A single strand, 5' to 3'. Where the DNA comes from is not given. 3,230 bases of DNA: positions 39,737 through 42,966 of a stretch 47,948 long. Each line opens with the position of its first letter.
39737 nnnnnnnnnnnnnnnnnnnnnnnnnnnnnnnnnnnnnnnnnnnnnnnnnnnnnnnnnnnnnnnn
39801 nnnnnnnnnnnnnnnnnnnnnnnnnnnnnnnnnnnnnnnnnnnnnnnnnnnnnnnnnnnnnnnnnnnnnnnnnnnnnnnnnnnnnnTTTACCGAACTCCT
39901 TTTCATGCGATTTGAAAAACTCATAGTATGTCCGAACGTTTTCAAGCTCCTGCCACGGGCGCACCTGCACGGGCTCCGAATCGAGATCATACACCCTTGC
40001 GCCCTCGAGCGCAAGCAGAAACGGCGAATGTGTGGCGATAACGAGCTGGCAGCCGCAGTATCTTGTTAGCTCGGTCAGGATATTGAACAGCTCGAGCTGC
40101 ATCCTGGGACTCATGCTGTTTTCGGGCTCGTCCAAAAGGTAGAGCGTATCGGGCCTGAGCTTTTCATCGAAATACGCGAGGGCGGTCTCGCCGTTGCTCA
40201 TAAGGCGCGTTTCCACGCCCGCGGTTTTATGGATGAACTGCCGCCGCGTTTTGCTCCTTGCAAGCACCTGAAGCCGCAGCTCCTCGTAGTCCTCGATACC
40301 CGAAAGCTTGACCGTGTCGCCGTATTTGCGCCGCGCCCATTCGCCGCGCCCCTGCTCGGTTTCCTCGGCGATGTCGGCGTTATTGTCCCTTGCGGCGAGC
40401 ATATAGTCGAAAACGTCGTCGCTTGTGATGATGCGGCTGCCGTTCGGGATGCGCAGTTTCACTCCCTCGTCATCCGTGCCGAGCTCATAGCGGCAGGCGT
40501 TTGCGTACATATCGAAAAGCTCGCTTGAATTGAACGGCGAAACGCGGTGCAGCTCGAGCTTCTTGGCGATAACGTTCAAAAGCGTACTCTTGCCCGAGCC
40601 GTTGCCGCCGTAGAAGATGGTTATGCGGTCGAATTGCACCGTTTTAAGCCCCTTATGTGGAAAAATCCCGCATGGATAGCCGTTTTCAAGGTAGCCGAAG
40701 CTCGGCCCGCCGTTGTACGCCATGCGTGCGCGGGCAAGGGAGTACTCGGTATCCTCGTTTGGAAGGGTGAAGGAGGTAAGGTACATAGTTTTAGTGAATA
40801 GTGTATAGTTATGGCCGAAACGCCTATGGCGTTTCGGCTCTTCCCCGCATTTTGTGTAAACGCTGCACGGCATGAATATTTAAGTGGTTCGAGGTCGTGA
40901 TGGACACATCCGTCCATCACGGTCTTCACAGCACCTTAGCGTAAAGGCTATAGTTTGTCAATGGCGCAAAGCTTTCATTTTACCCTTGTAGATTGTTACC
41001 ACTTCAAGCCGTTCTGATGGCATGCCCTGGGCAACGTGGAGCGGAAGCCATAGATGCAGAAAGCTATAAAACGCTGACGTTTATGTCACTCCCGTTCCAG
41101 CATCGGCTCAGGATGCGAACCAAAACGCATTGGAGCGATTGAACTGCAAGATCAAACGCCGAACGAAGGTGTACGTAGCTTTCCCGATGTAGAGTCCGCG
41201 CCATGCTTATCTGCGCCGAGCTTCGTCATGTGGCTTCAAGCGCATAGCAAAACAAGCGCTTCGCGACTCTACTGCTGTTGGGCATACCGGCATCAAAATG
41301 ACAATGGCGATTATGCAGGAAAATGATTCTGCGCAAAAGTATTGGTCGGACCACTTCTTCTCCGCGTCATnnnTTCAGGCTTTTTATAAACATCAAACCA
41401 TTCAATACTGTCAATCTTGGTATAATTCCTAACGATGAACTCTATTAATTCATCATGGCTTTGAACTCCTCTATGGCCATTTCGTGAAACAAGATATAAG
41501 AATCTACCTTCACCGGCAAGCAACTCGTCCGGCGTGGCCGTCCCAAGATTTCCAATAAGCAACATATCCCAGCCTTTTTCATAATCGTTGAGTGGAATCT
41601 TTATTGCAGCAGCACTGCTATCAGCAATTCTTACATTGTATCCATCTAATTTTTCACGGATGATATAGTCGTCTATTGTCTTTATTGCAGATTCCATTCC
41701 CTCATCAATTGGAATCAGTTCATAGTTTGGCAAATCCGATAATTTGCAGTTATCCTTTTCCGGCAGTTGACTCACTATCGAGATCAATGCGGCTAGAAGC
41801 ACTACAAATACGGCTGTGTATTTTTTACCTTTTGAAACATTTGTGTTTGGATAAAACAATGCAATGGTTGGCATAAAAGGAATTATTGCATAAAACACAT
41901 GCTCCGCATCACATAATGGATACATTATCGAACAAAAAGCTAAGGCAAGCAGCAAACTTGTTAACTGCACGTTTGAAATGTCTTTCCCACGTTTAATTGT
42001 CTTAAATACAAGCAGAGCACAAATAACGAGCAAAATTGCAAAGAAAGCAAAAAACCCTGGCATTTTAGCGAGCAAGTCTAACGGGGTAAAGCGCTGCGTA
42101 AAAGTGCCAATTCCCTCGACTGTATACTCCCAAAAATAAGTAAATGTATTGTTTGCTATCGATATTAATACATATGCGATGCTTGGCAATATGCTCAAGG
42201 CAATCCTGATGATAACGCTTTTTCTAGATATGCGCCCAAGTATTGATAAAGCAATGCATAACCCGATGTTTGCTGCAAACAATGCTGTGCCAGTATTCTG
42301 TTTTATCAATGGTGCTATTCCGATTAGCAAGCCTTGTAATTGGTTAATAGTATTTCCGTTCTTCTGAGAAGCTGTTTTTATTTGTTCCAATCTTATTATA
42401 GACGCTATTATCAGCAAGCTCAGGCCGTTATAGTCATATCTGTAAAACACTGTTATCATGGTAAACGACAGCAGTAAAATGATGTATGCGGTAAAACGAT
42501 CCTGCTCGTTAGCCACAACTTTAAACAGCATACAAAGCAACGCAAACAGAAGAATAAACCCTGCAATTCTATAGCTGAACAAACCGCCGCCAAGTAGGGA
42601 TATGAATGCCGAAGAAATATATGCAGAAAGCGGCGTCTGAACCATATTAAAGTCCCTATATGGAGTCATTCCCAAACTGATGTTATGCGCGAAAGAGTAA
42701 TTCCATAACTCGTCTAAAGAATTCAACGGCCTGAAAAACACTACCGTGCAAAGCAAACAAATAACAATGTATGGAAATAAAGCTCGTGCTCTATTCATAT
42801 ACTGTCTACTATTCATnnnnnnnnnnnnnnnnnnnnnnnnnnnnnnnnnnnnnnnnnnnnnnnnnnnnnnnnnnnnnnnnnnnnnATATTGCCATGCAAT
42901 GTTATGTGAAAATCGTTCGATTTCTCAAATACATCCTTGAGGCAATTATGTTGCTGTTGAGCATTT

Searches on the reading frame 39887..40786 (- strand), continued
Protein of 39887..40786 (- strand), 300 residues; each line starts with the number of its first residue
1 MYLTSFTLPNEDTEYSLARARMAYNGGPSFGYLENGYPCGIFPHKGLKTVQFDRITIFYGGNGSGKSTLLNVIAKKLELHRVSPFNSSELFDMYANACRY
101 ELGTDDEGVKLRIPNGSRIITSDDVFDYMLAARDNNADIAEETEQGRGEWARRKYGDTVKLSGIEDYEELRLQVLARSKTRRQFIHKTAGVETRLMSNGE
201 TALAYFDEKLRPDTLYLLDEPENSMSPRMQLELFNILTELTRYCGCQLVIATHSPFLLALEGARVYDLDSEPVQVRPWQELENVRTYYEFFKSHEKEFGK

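Call 90: search_protein_families(library=padloc, alignment_id=A4, max_evalue=1e-10)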
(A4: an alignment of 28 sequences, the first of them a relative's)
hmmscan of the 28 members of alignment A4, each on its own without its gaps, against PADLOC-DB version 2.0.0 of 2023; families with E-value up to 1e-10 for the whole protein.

A. member 1, L012:4943-5932:+ (330 aa): 0 families

B. families by the number of members that match (of 28 scanned): 4 families
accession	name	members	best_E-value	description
PDLC05054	PDC-S63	1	1.4e-27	-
PDLC04135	mad3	1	6.3e-26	mads_3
PDLC05057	PDC-S63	1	9.5e-16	-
PDLC04140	mad8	1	5.5e-11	mads_8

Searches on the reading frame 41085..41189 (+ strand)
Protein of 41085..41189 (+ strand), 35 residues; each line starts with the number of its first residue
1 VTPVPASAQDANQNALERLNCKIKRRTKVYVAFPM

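Call 47: search_protein_families(library=pfam, proteins=[window:41085-41189:+], max_evalue=0.01)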
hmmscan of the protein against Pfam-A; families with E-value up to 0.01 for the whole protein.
seq(35 aa): 1 family
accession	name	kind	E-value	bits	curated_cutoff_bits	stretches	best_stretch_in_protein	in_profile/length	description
PF00872.24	Transposase_mut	-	0.00027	20.4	21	1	12-34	334-356/379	Transposase, Mutator family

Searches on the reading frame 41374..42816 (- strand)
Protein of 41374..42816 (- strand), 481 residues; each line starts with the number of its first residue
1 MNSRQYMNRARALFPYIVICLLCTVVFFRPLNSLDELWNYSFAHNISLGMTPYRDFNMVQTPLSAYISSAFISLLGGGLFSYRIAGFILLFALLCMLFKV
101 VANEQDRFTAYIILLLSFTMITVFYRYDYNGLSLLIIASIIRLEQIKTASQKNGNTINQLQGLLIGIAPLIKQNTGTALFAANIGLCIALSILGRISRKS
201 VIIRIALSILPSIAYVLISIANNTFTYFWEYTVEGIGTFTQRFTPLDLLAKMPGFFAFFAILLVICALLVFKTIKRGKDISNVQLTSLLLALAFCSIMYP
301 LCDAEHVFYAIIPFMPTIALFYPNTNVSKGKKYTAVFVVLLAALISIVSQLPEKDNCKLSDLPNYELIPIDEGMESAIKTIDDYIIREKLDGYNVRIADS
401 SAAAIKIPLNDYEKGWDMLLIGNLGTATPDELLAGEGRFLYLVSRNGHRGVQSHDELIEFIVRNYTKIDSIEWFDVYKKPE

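Call 47: search_protein_families(library=pfam, proteins=[window:41374-42816:-], max_evalue=0.01)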
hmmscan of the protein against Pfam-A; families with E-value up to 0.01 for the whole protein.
window:41374-42816:- (481 aa): 1 family
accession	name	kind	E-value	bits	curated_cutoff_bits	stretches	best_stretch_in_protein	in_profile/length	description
PF13231.12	PMT_2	-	0.00038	21.1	26.1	1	60-212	2-153/160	Dolichyl-phosphate-mannose-protein mannosyltransferase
